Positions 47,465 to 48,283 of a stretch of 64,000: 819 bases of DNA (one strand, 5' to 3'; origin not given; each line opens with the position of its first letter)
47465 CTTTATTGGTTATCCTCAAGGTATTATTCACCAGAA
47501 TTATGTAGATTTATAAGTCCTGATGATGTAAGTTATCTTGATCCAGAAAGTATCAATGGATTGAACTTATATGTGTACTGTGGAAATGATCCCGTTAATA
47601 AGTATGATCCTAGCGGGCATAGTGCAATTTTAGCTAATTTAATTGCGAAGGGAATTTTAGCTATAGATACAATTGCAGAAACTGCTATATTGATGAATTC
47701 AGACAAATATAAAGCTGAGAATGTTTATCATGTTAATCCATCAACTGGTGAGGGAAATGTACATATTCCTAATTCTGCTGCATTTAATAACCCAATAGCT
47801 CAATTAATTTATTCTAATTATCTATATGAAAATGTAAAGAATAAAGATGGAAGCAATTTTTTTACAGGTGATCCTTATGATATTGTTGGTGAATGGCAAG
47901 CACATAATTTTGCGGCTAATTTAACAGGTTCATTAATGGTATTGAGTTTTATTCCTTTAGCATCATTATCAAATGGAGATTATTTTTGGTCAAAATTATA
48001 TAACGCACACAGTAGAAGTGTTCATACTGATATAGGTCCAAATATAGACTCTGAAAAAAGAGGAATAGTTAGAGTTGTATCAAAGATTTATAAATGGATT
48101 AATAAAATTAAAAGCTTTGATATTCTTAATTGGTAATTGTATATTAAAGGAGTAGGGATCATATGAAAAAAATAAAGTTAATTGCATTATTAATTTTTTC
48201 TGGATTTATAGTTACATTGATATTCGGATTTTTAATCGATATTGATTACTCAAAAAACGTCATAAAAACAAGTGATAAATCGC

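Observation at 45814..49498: Array of three orphan RHS C-terminal toxin cassettes, each with a different tip and its own downstream immunity candidate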

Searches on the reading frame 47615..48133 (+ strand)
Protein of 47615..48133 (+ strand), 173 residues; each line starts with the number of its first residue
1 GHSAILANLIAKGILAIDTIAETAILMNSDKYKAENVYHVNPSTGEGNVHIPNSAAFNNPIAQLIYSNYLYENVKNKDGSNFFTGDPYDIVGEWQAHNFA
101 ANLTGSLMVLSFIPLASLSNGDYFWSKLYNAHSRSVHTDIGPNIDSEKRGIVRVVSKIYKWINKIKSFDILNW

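Call 19: search_solved_structures(query=window:47615-48133:+, max_evalue=10)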
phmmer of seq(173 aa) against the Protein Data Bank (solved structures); distinct sequences matched with E-value up to 10: 0.

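Call 22: find_homologous_proteins(query=window:47615-48133:+, max_evalue=0.001)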
Query seq(173 aa) (173 aa): 20 proteins with E <= 0.001 among 54 candidates.
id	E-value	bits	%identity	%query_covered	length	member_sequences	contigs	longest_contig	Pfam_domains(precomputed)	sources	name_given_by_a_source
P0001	2.4e-99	348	92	100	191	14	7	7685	-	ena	-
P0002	1.0e-64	236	65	100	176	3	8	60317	-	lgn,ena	-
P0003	9.0e-62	226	66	99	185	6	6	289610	-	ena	-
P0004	1.4e-52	196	63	85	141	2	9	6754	-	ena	-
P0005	2.5e-52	195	63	90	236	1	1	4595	-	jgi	-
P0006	1.9e-46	176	53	95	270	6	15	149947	-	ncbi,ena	-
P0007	2.6e-45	173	58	95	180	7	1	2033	-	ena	-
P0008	5.1e-45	172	51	100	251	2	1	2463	-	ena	-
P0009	3.4e-43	166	55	92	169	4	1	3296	-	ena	-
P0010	3.3e-39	153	56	80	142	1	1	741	-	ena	-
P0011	1.5e-38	151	52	85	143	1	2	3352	-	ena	-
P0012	1.3e-37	147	61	77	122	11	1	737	-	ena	-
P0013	1.0e-36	145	50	91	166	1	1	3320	-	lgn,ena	-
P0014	2.2e-35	140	72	57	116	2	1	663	-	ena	-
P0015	4.4e-35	139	47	92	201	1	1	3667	-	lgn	-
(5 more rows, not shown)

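Call 25: find_encoding_contigs(protein=P0006, flank=10000, max_places=4)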
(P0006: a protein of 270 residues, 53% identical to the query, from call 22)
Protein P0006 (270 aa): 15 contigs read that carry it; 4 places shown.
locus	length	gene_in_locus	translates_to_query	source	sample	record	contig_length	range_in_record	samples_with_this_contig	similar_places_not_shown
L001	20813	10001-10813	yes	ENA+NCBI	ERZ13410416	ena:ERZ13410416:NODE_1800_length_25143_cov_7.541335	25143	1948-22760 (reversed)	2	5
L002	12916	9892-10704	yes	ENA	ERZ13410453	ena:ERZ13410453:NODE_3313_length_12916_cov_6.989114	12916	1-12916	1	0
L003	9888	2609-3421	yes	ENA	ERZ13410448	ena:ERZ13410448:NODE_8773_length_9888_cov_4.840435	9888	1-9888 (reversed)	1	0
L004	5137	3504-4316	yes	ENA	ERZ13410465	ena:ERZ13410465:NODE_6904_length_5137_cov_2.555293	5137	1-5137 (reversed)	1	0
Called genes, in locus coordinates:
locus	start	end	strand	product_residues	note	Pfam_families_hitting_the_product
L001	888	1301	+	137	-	PF08281:Sigma70_r4_2, PF04545:Sigma70_r4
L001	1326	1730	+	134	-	PF08281:Sigma70_r4_2, PF04545:Sigma70_r4 (weak)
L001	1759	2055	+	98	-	-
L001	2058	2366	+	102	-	PF16079:Phage_holin_5_2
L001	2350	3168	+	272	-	PF01909:NTP_transf_2 (weak)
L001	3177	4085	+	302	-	PF01909:NTP_transf_2, PF18765:Polbeta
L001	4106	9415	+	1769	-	PF05593:RHS_repeat (faint), PF25023:TEN_YD-shell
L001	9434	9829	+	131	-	-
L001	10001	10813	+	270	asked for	-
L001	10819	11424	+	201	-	-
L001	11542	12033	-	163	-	PF02384:N6_Mtase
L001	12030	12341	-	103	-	-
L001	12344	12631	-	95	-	-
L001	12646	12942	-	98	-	-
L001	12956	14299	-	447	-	PF14284:PcfJ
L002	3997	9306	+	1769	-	PF05593:RHS_repeat (faint), PF25023:TEN_YD-shell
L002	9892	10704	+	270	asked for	-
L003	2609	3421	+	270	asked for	-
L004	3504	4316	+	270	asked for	-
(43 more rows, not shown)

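Call 28: find_encoding_contigs(protein=P0001, flank=10000, max_places=6)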
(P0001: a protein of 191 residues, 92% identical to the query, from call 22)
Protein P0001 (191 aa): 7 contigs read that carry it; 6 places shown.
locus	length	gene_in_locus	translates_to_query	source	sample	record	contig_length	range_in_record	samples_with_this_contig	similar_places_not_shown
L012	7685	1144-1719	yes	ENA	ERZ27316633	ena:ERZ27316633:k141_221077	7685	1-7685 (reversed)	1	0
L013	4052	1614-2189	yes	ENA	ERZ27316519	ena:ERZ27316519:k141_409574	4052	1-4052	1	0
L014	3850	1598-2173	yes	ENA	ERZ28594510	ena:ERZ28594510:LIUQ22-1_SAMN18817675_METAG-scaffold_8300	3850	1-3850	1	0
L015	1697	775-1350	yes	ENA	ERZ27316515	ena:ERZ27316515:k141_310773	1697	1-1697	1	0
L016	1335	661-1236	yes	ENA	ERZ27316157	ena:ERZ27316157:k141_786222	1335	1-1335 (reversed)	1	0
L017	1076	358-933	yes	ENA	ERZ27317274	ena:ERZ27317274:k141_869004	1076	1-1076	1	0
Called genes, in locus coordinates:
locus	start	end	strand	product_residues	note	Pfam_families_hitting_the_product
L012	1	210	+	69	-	?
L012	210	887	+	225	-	-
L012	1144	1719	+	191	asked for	-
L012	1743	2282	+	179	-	-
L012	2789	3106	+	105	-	-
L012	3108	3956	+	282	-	-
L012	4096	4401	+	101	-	-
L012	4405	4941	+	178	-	-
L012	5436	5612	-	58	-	PF14168:YjzC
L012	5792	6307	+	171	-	PF10628:CotE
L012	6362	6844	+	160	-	PF01476:LysM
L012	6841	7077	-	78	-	-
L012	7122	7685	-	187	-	?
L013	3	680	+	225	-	?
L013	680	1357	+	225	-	-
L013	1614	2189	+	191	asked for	-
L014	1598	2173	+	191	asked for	-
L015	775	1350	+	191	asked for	-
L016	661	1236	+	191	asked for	-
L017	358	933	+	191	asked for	-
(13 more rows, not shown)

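Call 41: search_protein_families(library=pfam, max_evalue=10, proteins=[window:47615-48133:+])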
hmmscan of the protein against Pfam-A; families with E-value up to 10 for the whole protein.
seq(173 aa): 0 families

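Call 51: predict_structure(alignment_id=A2)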
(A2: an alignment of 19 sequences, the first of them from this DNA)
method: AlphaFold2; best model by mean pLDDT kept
length: 173 residues; sequences in the alignment: 19
mean_pLDDT: 90.5   pTM: 0.82
mean pLDDT of the five models: 90.5, 88.2, 86.8, 86.0, 84.8
residues with pLDDT >= 90: 121; 70-90: 45; 50-70: 3; < 50: 4
segments of 3 or more residues with pLDDT < 50: 170-173
pLDDT, mean of each block of 10 residues (from residue 1): 82 89 95 95 91 94 96 95 96 95 93 87 92 94 92 93 76 43
secondary structure, 60 per line:
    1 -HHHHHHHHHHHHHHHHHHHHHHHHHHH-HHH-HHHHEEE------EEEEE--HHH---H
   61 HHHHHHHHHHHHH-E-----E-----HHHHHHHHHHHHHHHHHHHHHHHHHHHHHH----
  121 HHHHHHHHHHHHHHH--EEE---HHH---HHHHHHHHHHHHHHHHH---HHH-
elements in order: H2-28 H34-37 E38-40 E47-51 H60-73 H87-116 H121-135 E138-140 H150-166

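Call 57: search_protein_representatives(alignment_id=A2)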
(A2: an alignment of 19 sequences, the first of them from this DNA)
Query: 19 sequences, 177 profile positions. Proteins with E-value up to 0.001 (for the whole library): 211; up to 1e-10: 112; up to 1e-30: 16. The best 150 are listed.
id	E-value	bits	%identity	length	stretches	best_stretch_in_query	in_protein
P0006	1.6e-74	265.7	-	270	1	1-177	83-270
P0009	1.5e-72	259.3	-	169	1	1-177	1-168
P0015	4.7e-65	234.9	-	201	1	1-177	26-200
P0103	8.7e-60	217.7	-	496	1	1-176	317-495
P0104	3.7e-56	205.9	-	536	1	1-170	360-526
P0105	8.3e-49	182.0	-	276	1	2-127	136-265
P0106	1.5e-48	181.1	-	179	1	9-168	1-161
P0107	8.5e-48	178.7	-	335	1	2-116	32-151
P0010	2.3e-47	177.3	-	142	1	42-170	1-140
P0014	5.8e-45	169.4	-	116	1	24-116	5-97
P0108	9.8e-42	158.9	-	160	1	9-176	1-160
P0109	9.5e-39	149.2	-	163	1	28-172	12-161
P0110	7.7e-34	133.2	-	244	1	1-164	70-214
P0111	1.9e-33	131.9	-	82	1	24-101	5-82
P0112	8.5e-32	126.6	-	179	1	1-119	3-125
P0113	1.3e-31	125.9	-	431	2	1-115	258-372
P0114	5.4e-30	120.7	-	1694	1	1-155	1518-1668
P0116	2.7e-27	111.9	-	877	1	1-177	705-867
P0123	5.7e-24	101.1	-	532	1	1-170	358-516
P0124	6.7e-24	100.8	-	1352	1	1-120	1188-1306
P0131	1.1e-22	96.8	-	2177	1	1-118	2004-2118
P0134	4.7e-22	94.8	-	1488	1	1-153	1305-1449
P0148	1.7e-19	86.5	-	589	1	2-152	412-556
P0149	2.2e-19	86.1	-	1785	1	1-115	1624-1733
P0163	1.2e-16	77.3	-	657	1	1-155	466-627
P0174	1.5e-15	73.6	-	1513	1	2-154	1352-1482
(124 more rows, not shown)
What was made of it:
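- The tip 2/3 profile finds 211 representatives, always C-terminal (call 57).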

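Call 59: search_protein_families(library=pfam, max_evalue=0.001, proteins=[P0114, P0131, P0134, P0103, P0104, P0123, P0148, P0163, P0116, P0113])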
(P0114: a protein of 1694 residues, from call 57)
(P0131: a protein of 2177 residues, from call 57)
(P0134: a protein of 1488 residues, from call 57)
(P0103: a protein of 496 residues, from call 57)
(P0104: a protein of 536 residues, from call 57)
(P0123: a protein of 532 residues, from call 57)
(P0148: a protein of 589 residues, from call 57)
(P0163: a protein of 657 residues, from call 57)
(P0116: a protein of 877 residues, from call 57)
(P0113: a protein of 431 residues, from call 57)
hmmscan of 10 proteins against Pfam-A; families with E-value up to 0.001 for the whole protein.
P0114 (1694 aa): 2 families
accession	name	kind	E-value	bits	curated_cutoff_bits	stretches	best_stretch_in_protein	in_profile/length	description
PF05593.20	RHS_repeat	-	1.9e-11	44.5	22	0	884-910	5-31/38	RHS Repeat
PF20148.4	DUF6531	-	0.00058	20.6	24.1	0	170-267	4-74/74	Domain of unknown function (DUF6531)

P0131 (2177 aa): 1 family
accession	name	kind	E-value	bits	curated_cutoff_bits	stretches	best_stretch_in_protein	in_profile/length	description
PF05593.20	RHS_repeat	-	6.7e-17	61.9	22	2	1556-1589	1-32/38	RHS Repeat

P0134 (1488 aa): 1 family
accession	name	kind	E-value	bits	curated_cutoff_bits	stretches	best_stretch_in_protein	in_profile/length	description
PF05593.20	RHS_repeat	-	1.3e-12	48.2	22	1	1038-1068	1-30/38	RHS Repeat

P0103 (496 aa): 1 family
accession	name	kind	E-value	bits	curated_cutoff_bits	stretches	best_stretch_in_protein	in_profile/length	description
PF05593.20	RHS_repeat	-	0.00039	21.2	22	0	226-254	4-31/38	RHS Repeat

P0104 (536 aa): 1 family
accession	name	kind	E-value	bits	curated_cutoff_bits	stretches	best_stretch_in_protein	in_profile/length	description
PF05593.20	RHS_repeat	-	2.4e-07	31.4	22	0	93-123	1-30/38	RHS Repeat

P0123 (532 aa): 1 family
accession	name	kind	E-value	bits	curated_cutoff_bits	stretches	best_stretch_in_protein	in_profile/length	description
PF05593.20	RHS_repeat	-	6.3e-12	46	22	1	118-148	1-30/38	RHS Repeat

P0148 (589 aa): 1 family
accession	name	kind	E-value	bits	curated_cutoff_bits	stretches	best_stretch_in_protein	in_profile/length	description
PF05593.20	RHS_repeat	-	3e-10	40.7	22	0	320-347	4-31/38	RHS Repeat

P0163 (657 aa): 1 family
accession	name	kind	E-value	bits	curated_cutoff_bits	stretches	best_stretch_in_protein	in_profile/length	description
PF05593.20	RHS_repeat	-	1.9e-09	38.1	22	1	264-298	3-37/38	RHS Repeat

P0116 (877 aa): 1 family
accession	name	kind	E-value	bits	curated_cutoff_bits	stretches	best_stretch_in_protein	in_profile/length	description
PF05593.20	RHS_repeat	-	5.7e-22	78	22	0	439-471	1-32/38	RHS Repeat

P0113 (431 aa): 1 family
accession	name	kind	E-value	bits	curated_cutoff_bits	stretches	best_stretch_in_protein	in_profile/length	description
PF05593.20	RHS_repeat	-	1.2e-05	26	22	0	167-198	4-34/38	RHS Repeat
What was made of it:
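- All 10 longer ones tested carry PF05593 RHS_repeat (call 59).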

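Call 68: find_encoding_contigs(protein=P0003, flank=10000, max_places=2)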
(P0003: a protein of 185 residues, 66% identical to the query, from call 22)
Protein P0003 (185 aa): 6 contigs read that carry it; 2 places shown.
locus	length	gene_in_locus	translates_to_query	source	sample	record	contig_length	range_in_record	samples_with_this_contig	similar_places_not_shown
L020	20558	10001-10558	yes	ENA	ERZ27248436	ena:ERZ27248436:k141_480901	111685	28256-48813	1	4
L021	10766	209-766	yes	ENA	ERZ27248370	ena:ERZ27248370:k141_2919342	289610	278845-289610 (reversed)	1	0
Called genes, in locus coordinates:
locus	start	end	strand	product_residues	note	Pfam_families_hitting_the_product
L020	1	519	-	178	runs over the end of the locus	PF00931:NB-ARC (weak), PF01712:dNK (faint)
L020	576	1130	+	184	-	PF07155:ECF-ribofla_trS (weak), PF12822:ECF_trnsprt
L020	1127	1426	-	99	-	PF01809:YidD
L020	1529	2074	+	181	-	-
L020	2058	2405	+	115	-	PF09579:Spore_YtfJ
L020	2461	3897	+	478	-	PF04932:Wzy_C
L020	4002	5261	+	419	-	PF01266:DAO (faint), PF03486:HI0933_like, PF22780:HI0933_like_1st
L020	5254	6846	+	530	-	PF28550:DUF8436 (weak), PF21688:FAD-depend_C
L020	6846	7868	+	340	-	PF02384:N6_Mtase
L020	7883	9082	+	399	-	PF00871:Acetate_kinase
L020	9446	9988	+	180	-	-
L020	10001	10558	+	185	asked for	-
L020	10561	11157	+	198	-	-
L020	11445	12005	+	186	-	-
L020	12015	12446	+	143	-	-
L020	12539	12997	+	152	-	-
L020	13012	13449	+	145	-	-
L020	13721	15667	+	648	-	-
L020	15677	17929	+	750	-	-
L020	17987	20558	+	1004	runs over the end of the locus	PF02811:PHP, PF07733:DNA_pol3_alpha, PF17657:DNA_pol3_finger, PF14579:HHH_6, PF01336:tRNA_anti-codon (weak)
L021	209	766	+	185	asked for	-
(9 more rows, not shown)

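Call 69: find_encoding_contigs(protein=P0002, flank=10000, max_places=2)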
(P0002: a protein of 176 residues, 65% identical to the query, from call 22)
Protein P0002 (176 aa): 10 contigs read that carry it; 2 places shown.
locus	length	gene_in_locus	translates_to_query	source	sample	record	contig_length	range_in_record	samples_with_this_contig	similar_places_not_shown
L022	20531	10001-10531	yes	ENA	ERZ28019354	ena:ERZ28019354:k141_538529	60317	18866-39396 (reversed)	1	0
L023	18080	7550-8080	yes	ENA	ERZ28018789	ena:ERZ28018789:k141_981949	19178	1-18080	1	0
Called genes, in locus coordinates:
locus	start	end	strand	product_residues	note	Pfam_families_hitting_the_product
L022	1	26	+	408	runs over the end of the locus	PF00764:Arginosuc_synth, PF20979:Arginosuc_syn_C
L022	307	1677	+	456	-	PF00206:Lyase_1, PF14698:ASL_C2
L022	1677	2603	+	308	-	PF01118:Semialdhyde_dh, PF22698:Semialdhyde_dhC_1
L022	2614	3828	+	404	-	PF01960:ArgJ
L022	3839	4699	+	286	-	PF00696:AA_kinase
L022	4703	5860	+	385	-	PF00202:Aminotran_3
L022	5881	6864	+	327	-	PF02729:OTCace_N, PF00185:OTCace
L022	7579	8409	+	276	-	-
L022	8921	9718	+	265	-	-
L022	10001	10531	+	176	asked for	-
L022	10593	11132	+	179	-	-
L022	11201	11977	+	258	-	-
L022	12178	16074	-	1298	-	-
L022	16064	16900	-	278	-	PF05552:MS_channel_1st_1 (faint), PF00924:MS_channel_2nd, PF21082:MS_channel_3rd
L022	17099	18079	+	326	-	PF02540:NAD_synthase (weak), PF01171:ATP_bind_3 (weak), PF03054:tRNA_Me_trans (weak), PF00958:GMP_synt_C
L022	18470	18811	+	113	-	PF05635:23S_rRNA_IVP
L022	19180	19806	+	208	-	-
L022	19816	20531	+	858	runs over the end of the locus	PF02861:Clp_N, PF23569:NBD_SMAX1 (weak), PF00004:AAA, PF17871:AAA_lid_9, PF00004:AAA, PF07724:AAA_2, PF07728:AAA_5, PF10431:ClpB_D2-small, +8 more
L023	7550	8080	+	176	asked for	-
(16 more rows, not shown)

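Call 74: search_solved_structures(query=A2, max_evalue=10)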
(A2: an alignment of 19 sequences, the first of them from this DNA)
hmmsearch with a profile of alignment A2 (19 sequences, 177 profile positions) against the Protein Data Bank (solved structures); distinct sequences matched with E-value up to 10: 0.

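Call 81: fold_search(model_id=the predicted structure, library=pdb)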
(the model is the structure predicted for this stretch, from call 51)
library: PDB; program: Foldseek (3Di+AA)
matches with E <= 10: 87; with E <= 0.001: 0
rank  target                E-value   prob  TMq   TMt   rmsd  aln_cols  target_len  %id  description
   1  6vm3_A                1.1e+00  0.08  0.19  0.11  17.1       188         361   11  Full length Glycine receptor reconstituted in lipid nanodisc in Gly/IVM-conformation (State-3) (released 2020-07-29)
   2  7m6q_A                1.8e+00  0.07  0.19  0.12  17.4       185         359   11  Full length alpha1 Glycine receptor in presence of 1mM Glycine and 32uM Tetrahydrocannabinol State 1 (released 2022-08-03)
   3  5zty                  2.1e+00  0.09  0.23  0.13  12.6       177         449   12  Crystal structure of human G protein coupled receptor (released 2019-01-30)
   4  8tsh_G                2.7e+00  0.05  0.16  0.12  24.4       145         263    8  S. thermodepolymerans KpsMT(E151Q)-KpsE in complex with ATP (released 2024-04-17)
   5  7w7e_R                2.9e+00  0.07  0.20  0.15  13.0       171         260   12  Cryo-EM structure of the alpha2A adrenergic receptor GoA signaling complex bound to a biased agonist (released 2022-09-28)
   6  8tsh_E                3.0e+00  0.03  0.15  0.11  23.6       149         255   11  S. thermodepolymerans KpsMT(E151Q)-KpsE in complex with ATP (released 2024-04-17)
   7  5l0w_A                3.6e+00  0.10  0.24  0.25  12.4       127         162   10  Structure of post-translational translocation Sec71/Sec72 complex (released 2017-03-22)
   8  5w93_A                3.8e+00  0.12  0.25  0.32  14.7       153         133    9  p130Cas complex with paxillin LD1 (released 2017-09-06)
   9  9lyb_R                3.8e+00  0.07  0.21  0.16  10.3       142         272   12  Cryo-EM structure of GPR3-G protein-monomer complex (released 2025-04-09)
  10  7w6p_R                4.0e+00  0.06  0.20  0.17  12.6       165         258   14  Cryo-EM structure of the alpha2A adrenergic receptor GoA signaling complex bound to a G protein biased agonist (released 2022-09-28)
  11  8tsh_K                4.2e+00  0.08  0.23  0.17  22.6       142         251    8  S. thermodepolymerans KpsMT(E151Q)-KpsE in complex with ATP (released 2024-04-17)
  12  5mx5_K                4.2e+00  0.04  0.21  0.18  18.4       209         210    7  Mouse PA28alpha-beta (released 2017-09-13)
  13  9m88_A                4.4e+00  0.07  0.22  0.17  10.6       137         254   13  PGS fused GPR3 dimer with antagonist AF64394 (released 2025-09-24)
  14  8fe1_B                4.7e+00  0.03  0.15  0.10  18.3       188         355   12  Alpha1/BetaB Heteromeric Glycine Receptor in 1 mM Glycine 20 uM Ivermectin State (released 2023-03-22)
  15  2y6w_B                4.7e+00  0.02  0.15  0.17  13.2       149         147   11  Structure of a Bcl-w dimer (released 2011-10-26)
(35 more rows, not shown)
